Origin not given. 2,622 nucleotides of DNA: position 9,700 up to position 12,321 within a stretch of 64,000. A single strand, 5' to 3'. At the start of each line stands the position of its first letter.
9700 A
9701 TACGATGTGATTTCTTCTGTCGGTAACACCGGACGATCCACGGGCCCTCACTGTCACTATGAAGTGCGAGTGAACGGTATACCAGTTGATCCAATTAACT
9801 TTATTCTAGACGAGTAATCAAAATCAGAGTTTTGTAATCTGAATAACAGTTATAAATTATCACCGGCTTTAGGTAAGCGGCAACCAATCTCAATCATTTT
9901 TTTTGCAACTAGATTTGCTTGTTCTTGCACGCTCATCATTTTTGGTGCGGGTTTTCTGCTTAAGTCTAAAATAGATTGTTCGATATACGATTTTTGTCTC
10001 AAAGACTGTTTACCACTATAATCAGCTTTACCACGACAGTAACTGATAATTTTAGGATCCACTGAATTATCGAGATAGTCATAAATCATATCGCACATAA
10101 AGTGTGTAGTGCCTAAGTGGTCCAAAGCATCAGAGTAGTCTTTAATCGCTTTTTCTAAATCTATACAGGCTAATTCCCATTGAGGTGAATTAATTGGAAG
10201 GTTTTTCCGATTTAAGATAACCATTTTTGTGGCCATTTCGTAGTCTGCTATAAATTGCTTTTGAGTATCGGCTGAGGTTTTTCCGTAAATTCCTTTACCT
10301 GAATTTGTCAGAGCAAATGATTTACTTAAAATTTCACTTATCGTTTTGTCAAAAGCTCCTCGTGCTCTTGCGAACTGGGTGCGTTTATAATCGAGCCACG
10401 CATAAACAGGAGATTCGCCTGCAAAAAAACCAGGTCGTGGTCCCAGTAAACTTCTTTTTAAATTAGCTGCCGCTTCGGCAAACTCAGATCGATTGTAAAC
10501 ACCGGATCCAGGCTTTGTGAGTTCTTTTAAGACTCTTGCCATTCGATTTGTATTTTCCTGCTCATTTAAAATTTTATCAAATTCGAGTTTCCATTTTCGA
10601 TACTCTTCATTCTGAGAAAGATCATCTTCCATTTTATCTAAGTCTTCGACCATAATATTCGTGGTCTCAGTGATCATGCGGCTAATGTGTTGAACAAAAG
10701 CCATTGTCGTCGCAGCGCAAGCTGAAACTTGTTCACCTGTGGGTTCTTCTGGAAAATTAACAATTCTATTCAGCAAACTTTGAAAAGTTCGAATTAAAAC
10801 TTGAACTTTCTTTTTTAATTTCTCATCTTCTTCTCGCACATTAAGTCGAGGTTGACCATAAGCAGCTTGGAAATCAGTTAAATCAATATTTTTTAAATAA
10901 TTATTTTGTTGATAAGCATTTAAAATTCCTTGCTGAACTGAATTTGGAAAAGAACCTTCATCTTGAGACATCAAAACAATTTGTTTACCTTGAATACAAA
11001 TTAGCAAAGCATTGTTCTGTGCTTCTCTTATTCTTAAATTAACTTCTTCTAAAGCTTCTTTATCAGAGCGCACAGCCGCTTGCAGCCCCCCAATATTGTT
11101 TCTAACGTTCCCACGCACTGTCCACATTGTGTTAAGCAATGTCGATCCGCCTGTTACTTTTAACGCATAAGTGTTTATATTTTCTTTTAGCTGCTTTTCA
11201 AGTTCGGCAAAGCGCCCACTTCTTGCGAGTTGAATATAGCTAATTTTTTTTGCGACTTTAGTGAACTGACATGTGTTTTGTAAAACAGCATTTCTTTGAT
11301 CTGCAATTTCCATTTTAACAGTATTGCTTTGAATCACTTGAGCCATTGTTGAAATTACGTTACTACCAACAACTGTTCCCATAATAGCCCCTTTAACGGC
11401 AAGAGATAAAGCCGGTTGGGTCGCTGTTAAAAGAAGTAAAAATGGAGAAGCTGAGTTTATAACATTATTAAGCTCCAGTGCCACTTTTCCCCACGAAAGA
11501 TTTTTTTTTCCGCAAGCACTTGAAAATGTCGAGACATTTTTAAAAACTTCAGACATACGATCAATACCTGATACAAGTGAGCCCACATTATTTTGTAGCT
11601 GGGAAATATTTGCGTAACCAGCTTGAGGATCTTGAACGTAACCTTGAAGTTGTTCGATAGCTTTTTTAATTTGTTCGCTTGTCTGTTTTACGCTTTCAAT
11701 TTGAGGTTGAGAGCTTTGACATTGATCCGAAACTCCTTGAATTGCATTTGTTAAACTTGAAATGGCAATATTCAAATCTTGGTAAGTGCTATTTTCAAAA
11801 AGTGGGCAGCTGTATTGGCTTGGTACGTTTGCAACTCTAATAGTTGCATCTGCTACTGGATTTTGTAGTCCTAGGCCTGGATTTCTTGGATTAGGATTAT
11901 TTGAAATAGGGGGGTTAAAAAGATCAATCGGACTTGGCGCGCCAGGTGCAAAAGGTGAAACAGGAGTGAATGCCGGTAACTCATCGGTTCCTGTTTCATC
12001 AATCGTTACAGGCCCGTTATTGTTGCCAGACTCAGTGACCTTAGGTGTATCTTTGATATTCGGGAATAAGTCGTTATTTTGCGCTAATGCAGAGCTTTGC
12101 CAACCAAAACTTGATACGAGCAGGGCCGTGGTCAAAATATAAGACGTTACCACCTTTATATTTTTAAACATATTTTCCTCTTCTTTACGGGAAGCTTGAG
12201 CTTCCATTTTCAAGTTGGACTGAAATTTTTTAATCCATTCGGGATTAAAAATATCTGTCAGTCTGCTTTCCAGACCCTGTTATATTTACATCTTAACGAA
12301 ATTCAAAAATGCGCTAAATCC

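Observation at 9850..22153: Two ~785-aa Cys-patterned secreted paralogs of unknown function flank the flagellin island in mirror orientation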

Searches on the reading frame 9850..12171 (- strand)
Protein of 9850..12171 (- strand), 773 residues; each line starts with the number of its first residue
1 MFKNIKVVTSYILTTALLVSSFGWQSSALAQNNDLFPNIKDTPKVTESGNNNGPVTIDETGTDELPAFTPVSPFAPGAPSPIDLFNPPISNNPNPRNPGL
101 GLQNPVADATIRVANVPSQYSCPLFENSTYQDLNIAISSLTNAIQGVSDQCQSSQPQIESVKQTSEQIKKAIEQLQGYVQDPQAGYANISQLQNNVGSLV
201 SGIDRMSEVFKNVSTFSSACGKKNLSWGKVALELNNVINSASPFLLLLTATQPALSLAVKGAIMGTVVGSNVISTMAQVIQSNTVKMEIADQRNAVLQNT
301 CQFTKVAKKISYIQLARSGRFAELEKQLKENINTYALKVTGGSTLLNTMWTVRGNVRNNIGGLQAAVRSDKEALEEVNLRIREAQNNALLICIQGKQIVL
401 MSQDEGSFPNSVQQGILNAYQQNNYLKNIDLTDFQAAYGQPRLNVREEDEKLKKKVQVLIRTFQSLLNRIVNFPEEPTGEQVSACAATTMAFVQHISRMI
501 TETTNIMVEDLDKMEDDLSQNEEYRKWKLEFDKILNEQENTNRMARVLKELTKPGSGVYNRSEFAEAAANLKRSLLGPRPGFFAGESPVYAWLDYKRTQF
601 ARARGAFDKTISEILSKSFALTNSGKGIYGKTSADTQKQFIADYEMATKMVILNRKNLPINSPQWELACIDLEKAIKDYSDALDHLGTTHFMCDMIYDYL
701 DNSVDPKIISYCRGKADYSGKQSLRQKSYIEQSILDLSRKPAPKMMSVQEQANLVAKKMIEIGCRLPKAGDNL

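Call 4: search_protein_families(library=pfam, proteins=[window:9850-12171:-], max_evalue=1)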
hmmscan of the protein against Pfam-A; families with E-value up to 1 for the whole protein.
window:9850-12171:- (773 aa): 8 families
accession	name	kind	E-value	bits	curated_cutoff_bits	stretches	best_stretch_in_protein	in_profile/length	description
PF05335.18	DUF745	-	0.02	15.1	33.3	1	135-196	69-130/183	Protein of unknown function (DUF745)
PF12205.13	GIT1_C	-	0.029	15.1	25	1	132-199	3-71/110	G protein-coupled receptor kinase-interacting protein 1 C term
PF20667.3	Sec10_N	-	0.048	14.2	27.4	1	158-222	12-77/118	Exocyst complex component Sec10, N-terminal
PF24760.1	TPR_IF140_C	-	0.087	13.7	27.4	1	122-195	10-87/124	IF140 C-terminal TPR domain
PF09058.15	L27_1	-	0.1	12.9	29.7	1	446-467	19-40/59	L27_1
PF00607.25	Gag_p24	-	0.12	12.7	24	0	489-544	23-79/128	gag protein p24 N-terminal domain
PF05615.18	THOC7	-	0.6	10.8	28.7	1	127-176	44-93/136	Tho complex subunit 7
PF21392.3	COQ9_N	-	0.66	10.2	27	0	10-30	6-27/31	Ubiquinone biosynthesis protein COQ9, N-terminal domain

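Call 5: search_protein_families(library=ncbifam, proteins=[window:9850-12171:-], max_evalue=1)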
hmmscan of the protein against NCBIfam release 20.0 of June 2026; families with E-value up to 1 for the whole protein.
window:9850-12171:- (773 aa): 8 families
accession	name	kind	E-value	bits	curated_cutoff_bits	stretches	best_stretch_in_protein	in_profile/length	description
NF047515.1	SpiroCoCo_C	equivalog_domain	0.0029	16.8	125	1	136-217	43-120/313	SpiroCoCo family coiled-coil protein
TIGR04523.1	Mplasa_alph_rch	subfamily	0.0083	14.1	270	1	129-195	385-448/745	helix-rich protein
NF045487.1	ASRP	equivalog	0.013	14.1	300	1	129-210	191-272/593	archaea-specific SMC-related protein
TIGR04527.1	mycoplas_twoTM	subfamily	0.019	14.6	125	1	129-217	41-156/248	MG_279/MG_280 family protein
TIGR04211.1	SH3_and_anchor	equivalog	0.031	13.9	65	1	130-206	68-144/198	TIGR04211 family SH3 domain-containing protein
TIGR04466.1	rSAM_BlsE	equivalog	0.071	12.5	400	1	651-741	156-235/327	cytosylglucuronate decarboxylase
NF047516.1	LA_3659_fam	equivalog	0.44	10.1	36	1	137-211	77-151/221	LA_3659 family protein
NF047514.1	SpiroCoCo_N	equivalog_domain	0.44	10.1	75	1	137-211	77-151/221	SpiroCoCo family coiled-coil protein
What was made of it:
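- On ClyA/Hbl/Nhe/AhlB alpha-pore-forming toxins: No Pfam or NCBIfam hit (calls 4, 5).
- On Flagellar gene module: No family match (calls 4, 5).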

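Call 6: find_homologous_proteins(query=window:9850-12171:-)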
Query window:9850-12171:- (773 aa): 33 proteins with E <= 0.001 among 8000 candidates.
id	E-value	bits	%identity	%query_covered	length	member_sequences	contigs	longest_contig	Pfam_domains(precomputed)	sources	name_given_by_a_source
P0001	0.0e+0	1722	100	100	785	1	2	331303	-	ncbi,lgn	-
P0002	0.0e+0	1441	83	100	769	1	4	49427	-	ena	-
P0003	0.0e+0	1440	83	100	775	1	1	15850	-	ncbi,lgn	-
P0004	0.0e+0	1439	84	100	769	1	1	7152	-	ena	-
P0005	0.0e+0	1373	79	100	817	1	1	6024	-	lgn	-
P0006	0.0e+0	1372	81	100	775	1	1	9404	-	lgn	-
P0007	0.0e+0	1342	79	99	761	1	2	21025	-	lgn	-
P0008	0.0e+0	1299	76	100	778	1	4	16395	-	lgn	-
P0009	0.0e+0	1243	73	99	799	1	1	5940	-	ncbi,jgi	jgi:hypothetical protein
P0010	0.0e+0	1240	73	100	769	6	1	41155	-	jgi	jgi:hypothetical protein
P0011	0.0e+0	1232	71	100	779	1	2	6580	-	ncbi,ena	-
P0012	0.0e+0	1191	79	87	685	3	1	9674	-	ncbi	-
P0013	0.0e+0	1051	60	100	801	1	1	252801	-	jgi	jgi:hypothetical protein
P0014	4.7e-285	966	57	100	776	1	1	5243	-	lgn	-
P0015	2.6e-283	960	56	100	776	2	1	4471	-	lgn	-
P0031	4.9e-82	295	30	85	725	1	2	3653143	-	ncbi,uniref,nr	ncbi:hypothetical protein QJS83_17390 [Bdellovibrio sp. 22V]|uniref:hypothetical protein n=1 Tax=Bde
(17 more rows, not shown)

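Call 15: find_encoding_contigs(protein=P0031, flank=10000, max_places=2)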
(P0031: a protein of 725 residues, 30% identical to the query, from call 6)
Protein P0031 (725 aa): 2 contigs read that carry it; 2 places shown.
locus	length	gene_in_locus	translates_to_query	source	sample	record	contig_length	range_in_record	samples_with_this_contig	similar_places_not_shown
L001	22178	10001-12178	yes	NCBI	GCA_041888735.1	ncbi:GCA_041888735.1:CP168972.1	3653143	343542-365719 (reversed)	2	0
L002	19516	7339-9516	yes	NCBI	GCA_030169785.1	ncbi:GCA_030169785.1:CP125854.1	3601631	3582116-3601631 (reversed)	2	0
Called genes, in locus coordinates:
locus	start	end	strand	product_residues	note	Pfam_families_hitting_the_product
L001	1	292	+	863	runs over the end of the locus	PF00575:S1 (faint), PF08206:OB_RNB, PF17876:CSD2, PF00773:RNB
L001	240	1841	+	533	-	PF03109:ABC1, PF01636:APH (faint), PF01163:RIO1 (faint), PF27536:UbiB_helical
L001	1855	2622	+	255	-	PF00126:HTH_1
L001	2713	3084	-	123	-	-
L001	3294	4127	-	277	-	PF00669:Flagellin_N, PF00700:Flagellin_C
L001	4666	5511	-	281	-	PF00669:Flagellin_N, PF00700:Flagellin_C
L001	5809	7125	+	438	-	PF01966:HD (weak), PF19276:HD_assoc_2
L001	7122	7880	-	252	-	PF00106:adh_short, PF13561:adh_short_C2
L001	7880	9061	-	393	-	PF00108:Thiolase_N, PF02803:Thiolase_C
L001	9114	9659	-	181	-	-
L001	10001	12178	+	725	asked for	-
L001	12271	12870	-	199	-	-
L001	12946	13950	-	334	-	PF01551:Peptidase_M23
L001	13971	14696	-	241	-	PF00481:PP2C, PF13672:PP2C_2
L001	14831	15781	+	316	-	PF13103:TonB_2, PF03544:TonB_C (weak)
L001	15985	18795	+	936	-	PF00456:Transketolase_N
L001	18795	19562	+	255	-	-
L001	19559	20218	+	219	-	-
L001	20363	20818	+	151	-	-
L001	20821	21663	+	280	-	PF14394:DUF4423 (weak)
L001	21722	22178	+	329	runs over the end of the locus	-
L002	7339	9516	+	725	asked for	-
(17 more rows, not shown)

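Call 16: find_encoding_contigs(protein=P0013, flank=10000, max_places=2)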
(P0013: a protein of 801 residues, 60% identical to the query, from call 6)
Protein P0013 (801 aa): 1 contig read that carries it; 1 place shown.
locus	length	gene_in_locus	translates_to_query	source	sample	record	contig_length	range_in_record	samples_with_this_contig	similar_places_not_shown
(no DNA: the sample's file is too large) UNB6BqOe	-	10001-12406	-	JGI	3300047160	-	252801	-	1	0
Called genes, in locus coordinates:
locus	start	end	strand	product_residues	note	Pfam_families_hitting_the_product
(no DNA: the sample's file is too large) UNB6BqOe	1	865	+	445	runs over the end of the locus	PF07642:BBP2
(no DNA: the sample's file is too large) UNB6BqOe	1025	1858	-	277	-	PF00669:Flagellin_N, PF00700:Flagellin_C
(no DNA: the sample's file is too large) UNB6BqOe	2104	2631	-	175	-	-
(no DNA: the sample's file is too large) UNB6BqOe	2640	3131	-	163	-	PF00413:Peptidase_M10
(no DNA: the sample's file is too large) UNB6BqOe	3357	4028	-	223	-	PF12796:Ank_2, PF13606:Ank_3 (faint), PF13857:Ank_5 (faint), PF00023:Ank (weak), PF13637:Ank_4, PF12796:Ank_2, PF13637:Ank_4 (weak)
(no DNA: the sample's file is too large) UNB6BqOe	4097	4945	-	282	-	-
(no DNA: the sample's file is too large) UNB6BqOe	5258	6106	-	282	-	PF00669:Flagellin_N, PF00700:Flagellin_C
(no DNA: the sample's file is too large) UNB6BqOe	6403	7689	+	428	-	PF01966:HD (weak), PF19276:HD_assoc_2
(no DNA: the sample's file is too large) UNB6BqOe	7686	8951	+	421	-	PF02844:GARS_N, PF01071:GARS_A, PF02786:CPSase_L_D2 (weak), PF02222:ATP-grasp (weak), PF02843:GARS_C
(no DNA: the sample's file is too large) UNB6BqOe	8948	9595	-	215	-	-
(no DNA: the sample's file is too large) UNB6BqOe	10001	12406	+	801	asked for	-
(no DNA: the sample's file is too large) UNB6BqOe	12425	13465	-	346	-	PF01551:Peptidase_M23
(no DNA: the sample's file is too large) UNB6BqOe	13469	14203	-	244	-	PF00481:PP2C, PF13672:PP2C_2, PF07228:SpoIIE (faint)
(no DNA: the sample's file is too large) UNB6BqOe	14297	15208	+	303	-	PF13103:TonB_2, PF03544:TonB_C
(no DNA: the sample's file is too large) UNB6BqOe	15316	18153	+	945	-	PF00456:Transketolase_N (weak)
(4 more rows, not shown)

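Call 23: predict_structure(alignment_id=A1)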
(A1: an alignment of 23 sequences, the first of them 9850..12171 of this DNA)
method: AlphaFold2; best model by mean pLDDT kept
length: 773 residues; sequences in the alignment: 23
mean_pLDDT: 67.7   pTM: 0.54
mean pLDDT of the five models: 67.7, 65.9, 63.1, 62.8, 59.4
residues with pLDDT >= 90: 42; 70-90: 375; 50-70: 204; < 50: 152
segments of 3 or more residues with pLDDT < 50: 1-4, 6-11, 13-120, 221-225, 263-266, 439-445, 556-558, 769-773
pLDDT, mean of each block of 10 residues (from residue 1): 47 43 27 25 27 29 27 27 31 30 27 40 59 77 73 62 80 73 62 75 76 59 57 74 64 56 52 74 76 81 76 68 70 61 53 62 75 83 81 85 76 84 61 49 54 83 88 76 86 89 76 65 64 64 63 52 71 83 75 90 91 92 87 87 89 87 89 89 84 85 87 75 78 85 84 88 68 32
secondary structure, 60 per line:
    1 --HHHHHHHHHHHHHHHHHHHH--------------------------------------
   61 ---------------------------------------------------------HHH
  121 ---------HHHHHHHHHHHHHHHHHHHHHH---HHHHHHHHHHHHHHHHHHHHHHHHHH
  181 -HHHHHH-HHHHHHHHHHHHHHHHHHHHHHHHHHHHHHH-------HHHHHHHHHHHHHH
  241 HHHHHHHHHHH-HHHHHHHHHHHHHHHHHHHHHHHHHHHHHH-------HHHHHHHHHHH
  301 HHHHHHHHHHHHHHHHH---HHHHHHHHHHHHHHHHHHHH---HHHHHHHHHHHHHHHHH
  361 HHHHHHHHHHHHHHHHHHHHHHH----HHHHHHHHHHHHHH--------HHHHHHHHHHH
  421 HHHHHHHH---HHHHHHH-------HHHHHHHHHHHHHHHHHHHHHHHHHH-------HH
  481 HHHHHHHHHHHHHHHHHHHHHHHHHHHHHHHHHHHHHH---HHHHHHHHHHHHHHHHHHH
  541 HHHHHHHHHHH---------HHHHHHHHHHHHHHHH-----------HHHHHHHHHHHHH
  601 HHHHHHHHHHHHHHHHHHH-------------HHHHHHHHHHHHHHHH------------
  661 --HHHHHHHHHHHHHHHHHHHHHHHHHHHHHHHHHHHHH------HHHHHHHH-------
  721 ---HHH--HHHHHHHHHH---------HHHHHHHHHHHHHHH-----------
elements in order (helices of 4 or more, strands of 3 or more residues): H3-22 H130-151 H155-180 H182-187 H189-219 H227-251 H253-282 H290-317 H321-340 H344-383 H388-401 H410-428 H432-438 H446-471 H479-518 H522-551 H561-576 H588-619 H633-648 H663-699 H706-713 H729-738 H748-762
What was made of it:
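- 9850..12171 (-): Gene A: 773-aa exported all-helical protein with 10 conserved Cys, a member of a large family whose taxon-labelled members are all Bdellovibrionales. AF2 model is all-alpha from about residue 117, pLDDT 67.7 (call 23).
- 11824..12081 (-): A residues 31-116: Pro/Gly/Asn-rich linker predicted disordered, following a short conserved DLFPNI motif. pLDDT 25-31 and no secondary structure (call 23).
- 11269..11514 (-): A residues 220-301: invariant C220 and C301 bracket an almost charge-free two-helix hairpin. The core is residues 237-280 (nt 11332-11463), with P243 at 100%, G265 at 90%, and Pro or Lys at apex position 260. Helices 227-251 and 253-282 (call 23).
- The hairpin is the least confident part of A's folded region, with pLDDT 52-64 (call 23). 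Here the hairpin has the lowest pLDDT within A's folded region (call 23).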

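Call 28: fold_search(model_id=the predicted structure, library=pdb)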
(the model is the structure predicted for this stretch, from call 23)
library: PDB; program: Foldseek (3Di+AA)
matches with E <= 10: 211; with E <= 0.001: 0
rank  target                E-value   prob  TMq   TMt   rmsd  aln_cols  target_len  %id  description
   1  8b24_A                9.6e-02  0.18  0.11  0.12  31.1       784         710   11  Time-resolved structure of K+-dependent Na+-PPase from Thermotoga maritima 3600-seconds post reaction initiation with  (released 2024-01-17)
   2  5gpj_D                1.4e-01  0.16  0.11  0.11  31.7       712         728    8  Crystal Structure of Proton-Pumping Pyrophosphatase (released 2016-12-28)
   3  9f0l                  1.7e-01  0.20  0.13  0.12  32.9       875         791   11  Scalable protein design using hallucination in a relaxed sequence space (released 2024-10-16)
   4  1cii                  2.2e-01  0.12  0.09  0.11  45.0       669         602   11  COLICIN IA (released 1998-01-14)
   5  4u1d_B                2.3e-01  0.11  0.08  0.11  31.5       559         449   11  Structure of the PCI domain of translation initiation factor eIF3a (released 2014-09-10)
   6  8w20_A                2.7e-01  0.06  0.05  0.06  54.9       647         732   11  Umb1 umbrella toxin particle (released 2024-04-17)
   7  7zr1_D                2.8e-01  0.10  0.08  0.08  85.9       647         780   11  Chaetomium thermophilum Mre11-Rad50-Nbs1 complex bound to ATPyS (composite structure) (released 2023-01-11)
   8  9mg8_B                2.9e-01  0.15  0.08  0.15  30.0       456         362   12  Crystal Structure of b-iTHR-110 (released 2025-12-17)
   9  5gpj_C                3.9e-01  0.11  0.11  0.11  32.1       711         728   10  Crystal Structure of Proton-Pumping Pyrophosphatase (released 2016-12-28)
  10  6vfk_B                4.2e-01  0.77  0.16  0.35  23.3       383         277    9  De novo designed tetrahedral nanoparticle T33_dn10 displaying 4 copies of BG505-SOSIP trimer on the surface (released 2020-07-22)
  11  9y6s_7G               4.6e-01  0.05  0.06  0.02  63.0       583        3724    9  96-nm repeat of the Leishmania tarentolae doublet microtubule (released 2025-12-17)
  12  8qkd                  4.8e-01  0.30  0.10  0.22  21.9       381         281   10  X-ray crystal structure of a de novo designed single-chain parallel coiled-coil alpha-helical barrel with 5 inner helice (released 2024-07-03)
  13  1qz7_A                4.9e-01  0.08  0.09  0.12  33.0       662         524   10  Beta-catenin binding domain of Axin in complex with beta-catenin (released 2003-11-18)
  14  8cwy_A                6.5e-01  0.12  0.10  0.15  31.5       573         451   11  Accurate computational design of genetically encoded 3D protein crystals (released 2023-11-01)
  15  8y6i_A                7.7e-01  0.04  0.08  0.09  35.5       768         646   10  P-glycoprotein in complex with UIC2 Fab and triple elacridar molecules in nanodisc (released 2024-04-17)
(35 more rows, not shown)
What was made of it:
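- On Colicin-type pore-forming domain: Foldseek against 1cii gives E 0.22 and TM 0.09 (call 28).
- Colicin Ia gave E 0.22 and TM 0.09 (call 28).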

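Call 34: search_protein_representatives(alignment_id=A1)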
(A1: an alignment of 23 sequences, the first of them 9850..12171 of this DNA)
Query: 23 sequences, 771 profile positions. Proteins with E-value up to 0.001 (for the whole library): 208; up to 1e-10: 175; up to 1e-30: 118. The best 150 are listed.
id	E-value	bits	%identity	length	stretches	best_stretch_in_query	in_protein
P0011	0.0e+00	1232.5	-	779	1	1-768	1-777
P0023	0.0e+00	1187.4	-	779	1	8-770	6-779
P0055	1.3e-227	774.3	-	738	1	2-770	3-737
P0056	7.6e-200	682.5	-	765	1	32-770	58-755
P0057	1.2e-194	665.3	-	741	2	72-415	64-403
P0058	2.0e-188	644.7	-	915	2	110-417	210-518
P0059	6.9e-188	642.9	-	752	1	3-761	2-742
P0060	1.9e-179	615.0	-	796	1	15-770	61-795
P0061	7.3e-178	609.8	-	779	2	184-770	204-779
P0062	1.1e-175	602.6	-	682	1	99-766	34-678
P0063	1.9e-171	588.6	-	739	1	59-770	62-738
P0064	2.5e-164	565.0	-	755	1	14-769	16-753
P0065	1.3e-162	559.3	-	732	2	28-416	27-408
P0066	1.1e-161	556.3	-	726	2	111-397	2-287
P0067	8.9e-157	540.1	-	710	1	3-762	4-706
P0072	1.4e-136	473.3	-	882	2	29-399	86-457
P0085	1.9e-113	396.8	-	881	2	100-405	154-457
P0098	5.2e-94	332.5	-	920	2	98-341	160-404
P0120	4.3e-69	250.1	-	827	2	253-767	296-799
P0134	8.6e-55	202.8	-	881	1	51-742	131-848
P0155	5.2e-39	150.6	-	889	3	279-595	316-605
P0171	1.8e-30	122.4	-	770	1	98-762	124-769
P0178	1.3e-27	113.0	-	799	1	39-719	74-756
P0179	1.5e-27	112.7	-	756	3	84-418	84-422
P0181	1.0e-26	110.0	-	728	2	10-342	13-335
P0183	3.4e-26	108.2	-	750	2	90-570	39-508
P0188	3.3e-23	98.4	-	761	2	475-761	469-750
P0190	6.3e-23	97.4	-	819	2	112-317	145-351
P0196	4.5e-21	91.3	-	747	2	118-345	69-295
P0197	5.9e-21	90.9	-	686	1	115-763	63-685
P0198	1.0e-20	90.1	-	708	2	104-349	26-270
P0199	6.1e-20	87.6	-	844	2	65-347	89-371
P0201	6.1e-19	84.3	-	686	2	115-378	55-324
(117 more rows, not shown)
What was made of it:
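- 9850..12171 (-): Homologs in calls 6 and 34.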

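Call 48: list_cluster_members(proteins=[P0055, P0060, P0072, P0085, P0098, P0120, P0134, P0155, P0178, P0199])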
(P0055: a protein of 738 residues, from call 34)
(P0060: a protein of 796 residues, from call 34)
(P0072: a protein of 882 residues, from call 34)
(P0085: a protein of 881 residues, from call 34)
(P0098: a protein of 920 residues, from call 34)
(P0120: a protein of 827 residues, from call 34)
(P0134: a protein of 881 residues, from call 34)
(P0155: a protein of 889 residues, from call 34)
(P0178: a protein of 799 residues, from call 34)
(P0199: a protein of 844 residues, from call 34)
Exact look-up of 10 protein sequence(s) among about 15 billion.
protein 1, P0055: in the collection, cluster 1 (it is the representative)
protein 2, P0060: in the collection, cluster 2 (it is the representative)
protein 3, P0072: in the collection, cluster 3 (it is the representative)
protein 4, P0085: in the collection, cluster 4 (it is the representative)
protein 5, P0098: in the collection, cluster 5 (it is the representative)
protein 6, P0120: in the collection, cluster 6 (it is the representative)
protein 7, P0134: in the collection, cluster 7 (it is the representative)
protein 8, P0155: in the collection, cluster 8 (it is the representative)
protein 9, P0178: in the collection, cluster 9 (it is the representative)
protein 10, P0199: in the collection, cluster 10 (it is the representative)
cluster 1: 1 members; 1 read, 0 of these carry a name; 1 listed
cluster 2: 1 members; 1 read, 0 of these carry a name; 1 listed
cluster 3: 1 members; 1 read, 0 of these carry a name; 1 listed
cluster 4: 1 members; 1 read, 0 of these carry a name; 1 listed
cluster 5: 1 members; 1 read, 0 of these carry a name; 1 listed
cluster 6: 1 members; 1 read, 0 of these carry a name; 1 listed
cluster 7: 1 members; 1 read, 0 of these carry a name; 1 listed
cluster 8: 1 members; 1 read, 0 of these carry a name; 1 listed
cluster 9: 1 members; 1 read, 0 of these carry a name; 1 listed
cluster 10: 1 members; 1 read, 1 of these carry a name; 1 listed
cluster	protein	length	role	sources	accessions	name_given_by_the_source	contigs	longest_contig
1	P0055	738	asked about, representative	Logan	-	-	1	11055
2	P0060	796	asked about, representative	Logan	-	-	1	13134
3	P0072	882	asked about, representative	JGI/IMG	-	-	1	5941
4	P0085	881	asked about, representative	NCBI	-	-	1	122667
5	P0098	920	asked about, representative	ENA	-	-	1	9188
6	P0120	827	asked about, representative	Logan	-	-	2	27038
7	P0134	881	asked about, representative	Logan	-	-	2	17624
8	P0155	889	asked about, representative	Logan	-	-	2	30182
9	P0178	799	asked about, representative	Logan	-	-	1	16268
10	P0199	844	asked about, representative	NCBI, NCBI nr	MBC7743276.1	MAG: hypothetical protein H7061_13850 [Bdellovibrionaceae bacterium] | hypothetical protein [Bdellovibrio sp.]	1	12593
